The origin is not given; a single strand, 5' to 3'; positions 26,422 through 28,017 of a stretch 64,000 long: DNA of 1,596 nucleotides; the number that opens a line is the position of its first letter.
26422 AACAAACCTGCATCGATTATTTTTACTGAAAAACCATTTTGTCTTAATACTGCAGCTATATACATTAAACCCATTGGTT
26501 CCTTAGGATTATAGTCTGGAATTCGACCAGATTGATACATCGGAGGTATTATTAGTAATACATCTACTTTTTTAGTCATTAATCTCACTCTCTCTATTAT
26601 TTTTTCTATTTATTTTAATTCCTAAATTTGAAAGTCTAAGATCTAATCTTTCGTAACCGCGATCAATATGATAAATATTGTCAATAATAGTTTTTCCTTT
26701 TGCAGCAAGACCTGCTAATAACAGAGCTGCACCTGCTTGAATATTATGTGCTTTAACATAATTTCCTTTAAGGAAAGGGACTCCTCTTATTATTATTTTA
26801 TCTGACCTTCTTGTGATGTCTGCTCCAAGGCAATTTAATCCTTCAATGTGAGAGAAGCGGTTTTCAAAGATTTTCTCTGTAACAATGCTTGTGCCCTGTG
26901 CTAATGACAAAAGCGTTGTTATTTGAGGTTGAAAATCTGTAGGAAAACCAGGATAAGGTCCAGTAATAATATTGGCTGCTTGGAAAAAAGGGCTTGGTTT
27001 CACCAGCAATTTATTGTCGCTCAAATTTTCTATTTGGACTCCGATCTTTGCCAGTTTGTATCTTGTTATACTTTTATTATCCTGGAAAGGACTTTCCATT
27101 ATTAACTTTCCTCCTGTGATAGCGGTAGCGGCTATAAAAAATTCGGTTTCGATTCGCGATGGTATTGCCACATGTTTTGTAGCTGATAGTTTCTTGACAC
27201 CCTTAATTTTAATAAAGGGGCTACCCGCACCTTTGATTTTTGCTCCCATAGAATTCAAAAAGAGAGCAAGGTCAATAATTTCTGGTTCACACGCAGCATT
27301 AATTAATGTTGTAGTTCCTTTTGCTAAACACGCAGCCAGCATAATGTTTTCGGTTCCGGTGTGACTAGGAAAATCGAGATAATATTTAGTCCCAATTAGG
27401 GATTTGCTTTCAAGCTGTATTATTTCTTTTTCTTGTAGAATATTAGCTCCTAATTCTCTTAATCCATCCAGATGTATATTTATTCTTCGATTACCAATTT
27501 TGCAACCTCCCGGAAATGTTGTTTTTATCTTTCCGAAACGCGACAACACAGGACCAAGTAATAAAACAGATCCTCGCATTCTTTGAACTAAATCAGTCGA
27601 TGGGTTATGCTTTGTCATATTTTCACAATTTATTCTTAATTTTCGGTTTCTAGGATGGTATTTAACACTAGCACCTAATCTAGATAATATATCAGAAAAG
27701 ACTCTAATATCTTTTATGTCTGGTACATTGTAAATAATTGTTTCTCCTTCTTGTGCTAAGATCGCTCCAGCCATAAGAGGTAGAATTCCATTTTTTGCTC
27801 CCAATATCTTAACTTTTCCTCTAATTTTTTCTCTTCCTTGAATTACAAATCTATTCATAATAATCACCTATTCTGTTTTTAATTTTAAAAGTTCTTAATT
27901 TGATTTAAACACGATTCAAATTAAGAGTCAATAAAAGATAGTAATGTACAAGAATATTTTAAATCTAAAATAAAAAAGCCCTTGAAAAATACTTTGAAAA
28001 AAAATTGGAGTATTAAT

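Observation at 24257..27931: Self-contained cassette: MurA-family enolpyruvyl transferase coupled to a B12-domain radical SAM enzyme, plus DUF218 - candidate undescribed pathway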

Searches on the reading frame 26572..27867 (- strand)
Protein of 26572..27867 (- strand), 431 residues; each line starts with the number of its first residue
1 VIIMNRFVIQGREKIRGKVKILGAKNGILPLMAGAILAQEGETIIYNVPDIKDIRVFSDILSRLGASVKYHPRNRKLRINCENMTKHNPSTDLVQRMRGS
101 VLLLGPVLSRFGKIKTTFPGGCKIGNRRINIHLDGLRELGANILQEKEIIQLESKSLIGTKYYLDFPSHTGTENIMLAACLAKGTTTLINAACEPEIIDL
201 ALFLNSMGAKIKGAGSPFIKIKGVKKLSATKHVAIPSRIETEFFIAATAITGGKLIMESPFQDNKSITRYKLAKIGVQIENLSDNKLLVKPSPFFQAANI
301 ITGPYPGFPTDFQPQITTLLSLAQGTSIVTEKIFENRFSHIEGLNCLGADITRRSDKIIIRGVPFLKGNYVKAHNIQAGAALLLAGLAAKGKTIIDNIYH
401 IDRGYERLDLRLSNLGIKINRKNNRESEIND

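Call 3: search_protein_families(library=pfam, proteins=[window:26572-27867:-], max_evalue=0.01)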
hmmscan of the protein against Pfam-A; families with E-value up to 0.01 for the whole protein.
window:26572-27867:- (431 aa): 1 family
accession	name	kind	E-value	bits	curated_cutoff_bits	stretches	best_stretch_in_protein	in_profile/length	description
PF00275.25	EPSP_synthase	-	1.7e-84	284.4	22.8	1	10-407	2-412/417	EPSP synthase (3-phosphoshikimate 1-carboxyvinyltransferase)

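Call 4: search_protein_families(library=ncbifam, proteins=[window:26572-27867:-], max_evalue=0.01)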
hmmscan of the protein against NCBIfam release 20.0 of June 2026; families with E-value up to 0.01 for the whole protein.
window:26572-27867:- (431 aa): 5 families
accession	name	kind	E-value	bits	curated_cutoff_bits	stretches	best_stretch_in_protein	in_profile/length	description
NF006873.0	PRK09369.1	subfamily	5.8e-144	479.8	297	1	4-422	1-417/419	UDP-N-acetylglucosamine 1-carboxyvinyltransferase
TIGR01072.1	murA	equivalog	7.3e-139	463.1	392.7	1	4-421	1-416/416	UDP-N-acetylglucosamine 1-carboxyvinyltransferase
NF009470.0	PRK12830.1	equivalog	1.1e-122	409.8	552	1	4-422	1-415/417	UDP-N-acetylglucosamine 1-carboxyvinyltransferase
TIGR01356.1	aroA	equivalog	8.4e-19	67.7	287.25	1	31-403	15-400/415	3-phosphoshikimate 1-carboxyvinyltransferase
NF011381.1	PRK14806.1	equivalog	3.8e-14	51.9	902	2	6-255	303-553/733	bifunctional prephenate dehydrogenase/3-phosphoshikimate 1-carboxyvinyltransferase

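Call 24: search_solved_structures(query=window:26572-27855:-, show_alignments=1, max_evalue=1e-20)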
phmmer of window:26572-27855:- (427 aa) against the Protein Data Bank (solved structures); distinct sequences matched with E-value up to 1e-20: 33.
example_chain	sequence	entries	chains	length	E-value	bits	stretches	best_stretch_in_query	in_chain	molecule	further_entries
6q03_A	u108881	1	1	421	8.4e-105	354.2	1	3-415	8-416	UDP-N-acetylglucosamine 1-carboxyvinyltransferase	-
6q0y_A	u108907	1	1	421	2.4e-103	349.4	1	3-415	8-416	UDP-N-acetylglucosamine 1-carboxyvinyltransferase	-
6q11_A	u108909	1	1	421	2.4e-103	349.4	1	3-415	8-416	UDP-N-acetylglucosamine 1-carboxyvinyltransferase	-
6q0a_A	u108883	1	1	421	4.1e-103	348.7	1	3-415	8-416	UDP-N-acetylglucosamine 1-carboxyvinyltransferase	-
3r38_A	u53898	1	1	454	3.9e-102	345.5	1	2-423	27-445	UDP-N-acetylglucosamine 1-carboxyvinyltransferase 1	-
3sg1_A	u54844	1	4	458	1.6e-99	336.8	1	2-426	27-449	UDP-N-acetylglucosamine 1-carboxyvinyltransferase 1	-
5wi5_A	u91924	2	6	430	1.3e-97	330.6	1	2-418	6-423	UDP-N-acetylglucosamine 1-carboxyvinyltransferase 1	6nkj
6wfm_A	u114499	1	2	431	4.5e-97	328.8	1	3-417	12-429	UDP-N-acetylglucosamine 1-carboxyvinyltransferase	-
2rl1_A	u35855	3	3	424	1.9e-96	326.7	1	2-419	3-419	UDP-N-acetylglucosamine 1-carboxyvinyltransferase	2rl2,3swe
5bq2_A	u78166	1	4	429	2e-94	320.1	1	2-417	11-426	UDP-N-acetylglucosamine 1-carboxyvinyltransferase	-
4r7u_A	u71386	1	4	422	3.7e-94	319.2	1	4-417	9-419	UDP-N-acetylglucosamine 1-carboxyvinyltransferase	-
7tb0_A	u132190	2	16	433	1e-93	317.7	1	3-419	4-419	UDP-N-acetylglucosamine 1-carboxyvinyltransferase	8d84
1naw_A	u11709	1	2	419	9.7e-93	314.5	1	2-418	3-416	UDP-N-ACETYLGLUCOSAMINE 1-CARBOXYVINYL-TRANSFERASE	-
1uae_A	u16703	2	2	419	1.6e-92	313.8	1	2-418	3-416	UDP-N-ACETYLGLUCOSAMINE ENOLPYRUVYL TRANSFERASE | UDP-N-acetylglucosamine 1-carboxyvinyltransferase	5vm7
1ejc_A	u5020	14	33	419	4.3e-92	312.4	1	2-418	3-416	UDP-N-ACETYLGLUCOSAMINE ENOLPYRUVYLTRANSFERASE | UDP-N-ACETYLGLUCOSAMINE 1-CARBOXYVINYLTRANSFERASE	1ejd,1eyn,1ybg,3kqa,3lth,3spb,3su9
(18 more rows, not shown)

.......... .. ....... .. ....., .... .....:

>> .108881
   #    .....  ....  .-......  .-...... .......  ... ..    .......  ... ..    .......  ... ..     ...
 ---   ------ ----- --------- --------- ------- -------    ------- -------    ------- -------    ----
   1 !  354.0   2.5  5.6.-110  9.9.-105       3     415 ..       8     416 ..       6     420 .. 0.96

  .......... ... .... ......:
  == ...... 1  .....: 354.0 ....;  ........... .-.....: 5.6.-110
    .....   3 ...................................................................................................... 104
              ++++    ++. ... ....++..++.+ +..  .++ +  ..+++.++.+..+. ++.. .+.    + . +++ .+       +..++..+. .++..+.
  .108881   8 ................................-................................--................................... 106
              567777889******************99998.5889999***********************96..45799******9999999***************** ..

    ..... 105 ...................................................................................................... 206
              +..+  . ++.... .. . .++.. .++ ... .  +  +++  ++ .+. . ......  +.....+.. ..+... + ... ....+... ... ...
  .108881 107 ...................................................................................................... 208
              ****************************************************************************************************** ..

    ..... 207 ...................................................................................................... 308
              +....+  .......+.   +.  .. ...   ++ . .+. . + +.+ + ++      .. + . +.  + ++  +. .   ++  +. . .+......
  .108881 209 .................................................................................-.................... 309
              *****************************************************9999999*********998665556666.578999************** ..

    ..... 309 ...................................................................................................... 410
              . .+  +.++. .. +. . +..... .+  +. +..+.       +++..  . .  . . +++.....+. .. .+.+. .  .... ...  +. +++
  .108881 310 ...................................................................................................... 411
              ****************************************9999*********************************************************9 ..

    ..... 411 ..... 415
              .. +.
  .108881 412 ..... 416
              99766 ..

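Call 54: find_homologous_proteins(query=window:26572-27855:-, max_evalue=1e-30)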
Query window:26572-27855:- (427 aa): 7986 proteins with E <= 1e-30 among 8000 candidates; the best 120 are listed.
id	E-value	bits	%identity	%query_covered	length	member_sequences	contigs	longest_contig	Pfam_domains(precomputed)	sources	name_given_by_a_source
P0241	1.2e-278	942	100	100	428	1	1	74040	PF00275.26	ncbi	-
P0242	9.7e-147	507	54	98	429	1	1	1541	PF00275.26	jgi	jgi:UDP-N-acetylglucosamine 1-carboxyvinyltransferase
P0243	3.7e-146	505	56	98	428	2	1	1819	PF00275.26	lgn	-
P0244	1.8e-143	496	53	98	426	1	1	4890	PF00275.26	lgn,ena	-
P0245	8.3e-143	494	51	98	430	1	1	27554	PF00275.26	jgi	jgi:UDP-N-acetylglucosamine 1-carboxyvinyltransferase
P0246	1.9e-142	493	52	98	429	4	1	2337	PF00275.26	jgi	jgi:UDP-N-acetylglucosamine 1-carboxyvinyltransferase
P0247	9.6e-142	491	51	100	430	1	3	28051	PF00275.26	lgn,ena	-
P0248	1.1e-141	491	52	98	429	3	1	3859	PF00275.26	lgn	-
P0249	1.6e-141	490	52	98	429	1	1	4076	PF00275.26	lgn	-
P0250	1.9e-141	490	52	98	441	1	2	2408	PF00275.26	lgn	-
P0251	3.7e-141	489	51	100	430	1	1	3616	PF00275.26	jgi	-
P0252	5.1e-141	488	51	100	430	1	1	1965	PF00275.26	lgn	-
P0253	5.9e-141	488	55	98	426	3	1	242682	PF00275.26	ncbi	ncbi:MAG: UDP-N-acetylglucosamine 1-carboxyvinyltransferase [Promethearchaeota archaeon]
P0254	6.4e-141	488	52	100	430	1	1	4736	PF00275.26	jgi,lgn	jgi:UDP-N-acetylglucosamine 1-carboxyvinyltransferase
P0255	6.8e-141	488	52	98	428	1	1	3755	PF00275.26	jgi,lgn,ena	-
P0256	7.1e-141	488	51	100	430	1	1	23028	PF00275.26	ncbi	ncbi:MAG: UDP-N-acetylglucosamine 1-carboxyvinyltransferase [Patescibacteria group bacterium]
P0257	7.4e-141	488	50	98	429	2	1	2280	PF00275.26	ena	-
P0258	8.2e-141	488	52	98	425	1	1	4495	PF00275.26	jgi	-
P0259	1.5e-140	487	51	100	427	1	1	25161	PF00275.26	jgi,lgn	-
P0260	2.5e-140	486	51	100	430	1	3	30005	PF00275.26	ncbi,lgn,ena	-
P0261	3.3e-140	486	52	98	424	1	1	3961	PF00275.26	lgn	-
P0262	3.7e-140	486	52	98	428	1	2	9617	PF00275.26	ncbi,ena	ncbi:MAG: UDP-N-acetylglucosamine 1-carboxyvinyltransferase [Candidatus Taylorbacteria bacterium]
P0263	3.9e-140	485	52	98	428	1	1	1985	PF00275.26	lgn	-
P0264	4.8e-140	485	52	98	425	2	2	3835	PF00275.26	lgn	-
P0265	6.2e-140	485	51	100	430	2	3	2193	PF00275.26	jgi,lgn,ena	-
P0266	7.6e-140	485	50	100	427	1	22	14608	PF00275.26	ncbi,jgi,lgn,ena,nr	ncbi:MAG: UDP-N-acetylglucosamine 1-carboxyvinyltransferase [Candidatus Moranbacteria bacterium]|jgi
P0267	8.0e-140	484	51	100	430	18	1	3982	PF00275.26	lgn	-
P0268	8.1e-140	484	50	99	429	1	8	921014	PF00275.26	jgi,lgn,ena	jgi:UDP-N-acetylglucosamine 1-carboxyvinyltransferase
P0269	1.3e-139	484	51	98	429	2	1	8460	PF00275.26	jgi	jgi:UDP-N-acetylglucosamine 1-carboxyvinyltransferase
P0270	4.2e-139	482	51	100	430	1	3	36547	PF00275.26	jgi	jgi:UDP-N-acetylglucosamine 1-carboxyvinyltransferase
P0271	5.0e-139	482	51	98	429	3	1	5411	PF00275.26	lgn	-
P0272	8.6e-139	481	50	100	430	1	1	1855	PF00275.26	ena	-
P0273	9.6e-139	481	52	98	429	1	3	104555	PF00275.26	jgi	jgi:UDP-N-acetylglucosamine 1-carboxyvinyltransferase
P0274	1.2e-138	481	50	99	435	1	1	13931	PF00275.26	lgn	-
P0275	1.8e-138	480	51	98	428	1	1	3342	PF00275.26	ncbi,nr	ncbi:MAG: UDP-N-acetylglucosamine 1-carboxyvinyltransferase [Candidatus Omnitrophica bacterium]|nr:U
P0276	2.0e-138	480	51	99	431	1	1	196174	PF00275.26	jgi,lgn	jgi:UDP-N-acetylglucosamine 1-carboxyvinyltransferase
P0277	2.2e-138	480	52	99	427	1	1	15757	PF00275.26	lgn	-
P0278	3.7e-138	479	49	100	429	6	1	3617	PF00275.26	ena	-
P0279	2.1e-137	477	50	100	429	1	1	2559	PF00275.26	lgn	-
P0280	2.2e-137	476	53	99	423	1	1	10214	PF00275.26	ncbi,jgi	ncbi:MAG: UDP-N-acetylglucosamine 1-carboxyvinyltransferase [Promethearchaeota archaeon]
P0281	2.2e-137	476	50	100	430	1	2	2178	PF00275.26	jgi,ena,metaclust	metaclust:\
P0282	3.2e-137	476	50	100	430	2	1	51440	PF00275.26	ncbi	-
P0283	3.4e-137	476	50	98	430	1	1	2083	PF00275.26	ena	-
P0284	9.9e-137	474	50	99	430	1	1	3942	PF00275.26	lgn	-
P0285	2.4e-136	473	50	98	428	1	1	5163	PF00275.26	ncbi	-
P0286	2.5e-136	473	50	100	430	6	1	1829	PF00275.26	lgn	-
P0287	2.8e-136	473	50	98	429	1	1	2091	PF00275.26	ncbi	-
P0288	3.2e-136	473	50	98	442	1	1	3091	PF00275.26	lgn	-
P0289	3.4e-136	473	51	98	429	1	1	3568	PF00275.26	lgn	-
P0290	3.9e-136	472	51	100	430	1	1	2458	PF00275.26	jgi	-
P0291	5.2e-136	472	50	100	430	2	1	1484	PF00275.26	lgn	-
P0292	5.6e-136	472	51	98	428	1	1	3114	PF00275.26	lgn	-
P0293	8.3e-136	471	50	98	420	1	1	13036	PF00275.26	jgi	jgi:UDP-N-acetylglucosamine 1-carboxyvinyltransferase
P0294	2.7e-135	470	50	98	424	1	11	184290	PF00275.26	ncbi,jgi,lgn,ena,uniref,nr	ncbi:UDP-N-acetylglucosamine 1-carboxyvinyltransferase [Candidatus Falkowbacteria bacterium RIFOXYB2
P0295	3.0e-135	469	51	98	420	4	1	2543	PF00275.26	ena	-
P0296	3.3e-135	469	50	98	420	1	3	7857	PF00275.26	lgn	-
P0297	8.3e-135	468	52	98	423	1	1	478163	PF00275.26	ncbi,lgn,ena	-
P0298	1.4e-134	467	49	98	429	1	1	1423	PF00275.26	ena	-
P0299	5.5e-134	465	49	98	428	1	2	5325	PF00275.26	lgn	-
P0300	5.9e-134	465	50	98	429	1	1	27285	PF00275.26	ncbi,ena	-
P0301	2.7e-133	463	49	100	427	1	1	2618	PF00275.26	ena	-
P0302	7.2e-133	462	49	98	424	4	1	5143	PF00275.26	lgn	-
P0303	1.4e-132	461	49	98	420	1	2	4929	PF00275.26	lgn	-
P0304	2.3e-132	460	50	99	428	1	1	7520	PF00275.26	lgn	-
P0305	2.6e-132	460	49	100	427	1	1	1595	PF00275.26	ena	-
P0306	2.8e-132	460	-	-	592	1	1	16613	PF00275.26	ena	-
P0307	4.2e-131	456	49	98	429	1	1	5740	PF00275.26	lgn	-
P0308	7.6e-131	455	48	99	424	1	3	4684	PF00275.26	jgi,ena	-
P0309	8.6e-131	455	48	99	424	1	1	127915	PF00275.26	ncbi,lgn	-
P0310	1.2e-129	451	49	98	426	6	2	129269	PF00275.26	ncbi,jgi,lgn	-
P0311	2.6e-129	450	51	97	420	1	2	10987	PF00275.26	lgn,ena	-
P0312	3.1e-129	450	49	98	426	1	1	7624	PF00275.26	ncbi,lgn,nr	ncbi:MAG: UDP-N-acetylglucosamine 1-carboxyvinyltransferase [Thermodesulfobacteriota bacterium]|nr:U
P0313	3.4e-129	449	49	98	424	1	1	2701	PF00275.26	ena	-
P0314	1.7e-127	444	47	99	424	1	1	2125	PF00275.26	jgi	-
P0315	4.6e-123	429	49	98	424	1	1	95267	PF00275.26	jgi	-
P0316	1.2e-119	418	48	99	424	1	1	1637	PF00275.26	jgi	-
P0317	1.4e-118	415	50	86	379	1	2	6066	PF00275.26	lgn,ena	-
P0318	2.2e-118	414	47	98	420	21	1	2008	PF00275.26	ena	-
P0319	4.6e-117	410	50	88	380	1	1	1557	PF00275.26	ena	-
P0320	2.5e-116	407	46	98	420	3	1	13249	PF00275.26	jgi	jgi:UDP-N-acetylglucosamine 1-carboxyvinyltransferase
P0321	6.1e-116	406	47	98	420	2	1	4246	PF00275.26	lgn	-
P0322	7.7e-116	406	47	98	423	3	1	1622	PF00275.26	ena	-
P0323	1.6e-115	404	46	98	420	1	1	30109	PF00275.26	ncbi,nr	ncbi:MAG: UDP-N-acetylglucosamine 1-carboxyvinyltransferase [candidate division Zixibacteria bacteri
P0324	2.4e-115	404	45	98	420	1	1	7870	PF00275.26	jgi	-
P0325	2.7e-115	404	49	98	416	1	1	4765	PF00275.26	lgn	-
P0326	1.5e-114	401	45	99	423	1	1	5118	PF00275.26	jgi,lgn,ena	-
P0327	1.8e-114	401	46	99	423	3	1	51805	PF00275.26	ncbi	ncbi:UDP-N-acetylglucosamine 1-carboxyvinyltransferase [Candidatus Latescibacterota bacterium]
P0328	3.9e-114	400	44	98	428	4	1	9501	PF00275.26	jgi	jgi:UDP-N-acetylglucosamine 1-carboxyvinyltransferase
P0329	6.4e-114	399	45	99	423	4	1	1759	PF00275.26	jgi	-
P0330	7.2e-113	396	44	98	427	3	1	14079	PF00275.26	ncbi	ncbi:MAG: UDP-N-acetylglucosamine 1-carboxyvinyltransferase [Candidatus Zixiibacteriota bacterium]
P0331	7.5e-113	396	47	98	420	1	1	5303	PF00275.26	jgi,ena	-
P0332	8.3e-113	396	49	98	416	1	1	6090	PF00275.26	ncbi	ncbi:MAG: UDP-N-acetylglucosamine 1-carboxyvinyltransferase [bacterium]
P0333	1.1e-112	395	45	98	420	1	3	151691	PF00275.26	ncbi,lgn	-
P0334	1.2e-112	395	44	98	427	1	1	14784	PF00275.26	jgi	jgi:UDP-N-acetylglucosamine 1-carboxyvinyltransferase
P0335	1.7e-112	395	46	98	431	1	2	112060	PF00275.26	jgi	-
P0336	6.0e-112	393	48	97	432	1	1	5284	PF00275.26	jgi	jgi:UDP-N-acetylglucosamine 1-carboxyvinyltransferase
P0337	1.2e-111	392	47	98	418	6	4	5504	PF00275.26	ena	-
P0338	1.9e-111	391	45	98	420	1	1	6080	PF00275.26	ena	-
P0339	2.6e-111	391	43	99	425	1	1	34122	PF00275.26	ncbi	-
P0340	3.9e-111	390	45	98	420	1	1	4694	PF00275.26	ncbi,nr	ncbi:MAG: UDP-N-acetylglucosamine 1-carboxyvinyltransferase [Candidatus Latescibacteria bacterium]|n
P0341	5.1e-111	390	44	99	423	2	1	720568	PF00275.26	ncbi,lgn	-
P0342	5.4e-111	390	46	98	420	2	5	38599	PF00275.26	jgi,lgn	-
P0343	1.1e-110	389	44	99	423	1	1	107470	PF00275.26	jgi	jgi:UDP-N-acetylglucosamine 1-carboxyvinyltransferase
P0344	2.1e-110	388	48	85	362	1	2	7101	PF00275.26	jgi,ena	-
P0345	2.2e-110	387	46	98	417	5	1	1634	PF00275.26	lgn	-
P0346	2.3e-110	387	47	98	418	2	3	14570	PF00275.26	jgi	-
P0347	2.4e-110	387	44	99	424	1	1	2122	PF00275.26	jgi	jgi:UDP-N-acetylglucosamine 1-carboxyvinyltransferase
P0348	2.6e-110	387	53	78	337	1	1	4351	PF00275.26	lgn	-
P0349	4.6e-110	386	44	98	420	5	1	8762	PF00275.26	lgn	-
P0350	4.9e-110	386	53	78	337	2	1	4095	PF00275.26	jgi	-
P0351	5.7e-110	386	44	98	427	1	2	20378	PF00275.26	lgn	-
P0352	8.0e-110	386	44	98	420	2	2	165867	PF00275.26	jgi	jgi:UDP-N-acetylglucosamine 1-carboxyvinyltransferase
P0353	8.2e-110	386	45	98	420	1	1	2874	PF00275.26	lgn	-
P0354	8.3e-110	386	44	98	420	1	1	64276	PF00275.26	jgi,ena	-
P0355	1.1e-109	385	45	98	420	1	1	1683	PF00275.26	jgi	jgi:UDP-N-acetylglucosamine 1-carboxyvinyltransferase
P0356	1.2e-109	385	45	99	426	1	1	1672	PF00275.26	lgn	-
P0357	1.2e-109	385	45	99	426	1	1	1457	PF00275.26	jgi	jgi:UDP-N-acetylglucosamine 1-carboxyvinyltransferase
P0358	1.5e-109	385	44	98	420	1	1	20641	PF00275.26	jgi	jgi:UDP-N-acetylglucosamine 1-carboxyvinyltransferase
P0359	1.5e-109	385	45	99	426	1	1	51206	PF00275.26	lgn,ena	-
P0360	1.6e-109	385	46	98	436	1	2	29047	PF00275.26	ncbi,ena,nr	ncbi:MAG: UDP-N-acetylglucosamine 1-carboxyvinyltransferase [Clostridia bacterium]|nr:UDP-N-acetylgl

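Call 55: find_encoding_contigs(protein=P0294, flank=6000, max_places=1)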
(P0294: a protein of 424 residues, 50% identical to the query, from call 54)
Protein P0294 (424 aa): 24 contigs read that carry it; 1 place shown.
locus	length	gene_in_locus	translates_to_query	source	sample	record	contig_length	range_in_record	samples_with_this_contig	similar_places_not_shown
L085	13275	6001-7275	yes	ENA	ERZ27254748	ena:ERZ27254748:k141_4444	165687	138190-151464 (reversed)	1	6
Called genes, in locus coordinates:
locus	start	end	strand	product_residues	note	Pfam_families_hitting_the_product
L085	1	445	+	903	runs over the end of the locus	PF07517:SecA_DEAD, PF01043:SecA_PP_bind, PF21090:P-loop_SecA, PF07516:SecA_SW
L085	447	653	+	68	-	PF07866:DUF1653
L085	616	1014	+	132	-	-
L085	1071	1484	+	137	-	-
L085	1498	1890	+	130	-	PF05014:Nuc_deoxyrib_tr (weak)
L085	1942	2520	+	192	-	PF01928:CYTH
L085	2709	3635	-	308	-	PF01408:GFO_IDH_MocA, PF22725:GFO_IDH_MocA_C3, PF02894:GFO_IDH_MocA_C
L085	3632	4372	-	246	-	PF00685:Sulfotransfer_1 (faint)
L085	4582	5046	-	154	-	PF00293:NUDIX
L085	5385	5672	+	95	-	PF01797:Y1_Tnp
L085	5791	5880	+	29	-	-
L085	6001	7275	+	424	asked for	PF00275:EPSP_synthase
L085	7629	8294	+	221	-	PF01966:HD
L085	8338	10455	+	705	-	PF07549:Sec_GG (weak), PF21760:SecD_1st, PF00639:Rotamase, PF13616:Rotamase_3, PF00639:Rotamase, PF22599:SecDF_P1_head, PF02355:SecD_SecF_C, PF03176:MMPL, +1 more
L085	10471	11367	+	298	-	PF07549:Sec_GG (weak), PF02355:SecD_SecF_C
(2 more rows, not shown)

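Call 56: find_encoding_contigs(protein=P0297, flank=6000, max_places=1)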
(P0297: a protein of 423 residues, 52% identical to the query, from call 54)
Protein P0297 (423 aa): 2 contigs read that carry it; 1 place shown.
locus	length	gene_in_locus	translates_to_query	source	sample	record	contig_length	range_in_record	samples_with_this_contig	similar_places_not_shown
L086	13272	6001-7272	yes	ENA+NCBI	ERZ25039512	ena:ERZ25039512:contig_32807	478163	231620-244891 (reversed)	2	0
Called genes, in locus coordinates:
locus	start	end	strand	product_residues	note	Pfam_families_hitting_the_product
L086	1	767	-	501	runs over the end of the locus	PF00078:RVT_1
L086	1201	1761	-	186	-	PF07603:Lcl_C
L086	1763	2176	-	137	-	PF22296:bAvd (weak)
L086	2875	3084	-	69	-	PF10049:DUF2283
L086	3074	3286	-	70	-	-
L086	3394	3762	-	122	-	PF13541:ChlI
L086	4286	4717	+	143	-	PF00072:Response_reg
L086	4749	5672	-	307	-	PF04055:Radical_SAM, PF16199:Radical_SAM_C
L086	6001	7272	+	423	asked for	PF00275:EPSP_synthase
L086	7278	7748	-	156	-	PF03734:YkuD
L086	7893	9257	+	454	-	PF01116:F_bP_aldolase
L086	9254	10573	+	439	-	PF00162:PGK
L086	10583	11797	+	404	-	PF00365:PFK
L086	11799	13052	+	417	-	PF00365:PFK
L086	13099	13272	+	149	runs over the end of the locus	PF01751:Toprim (weak)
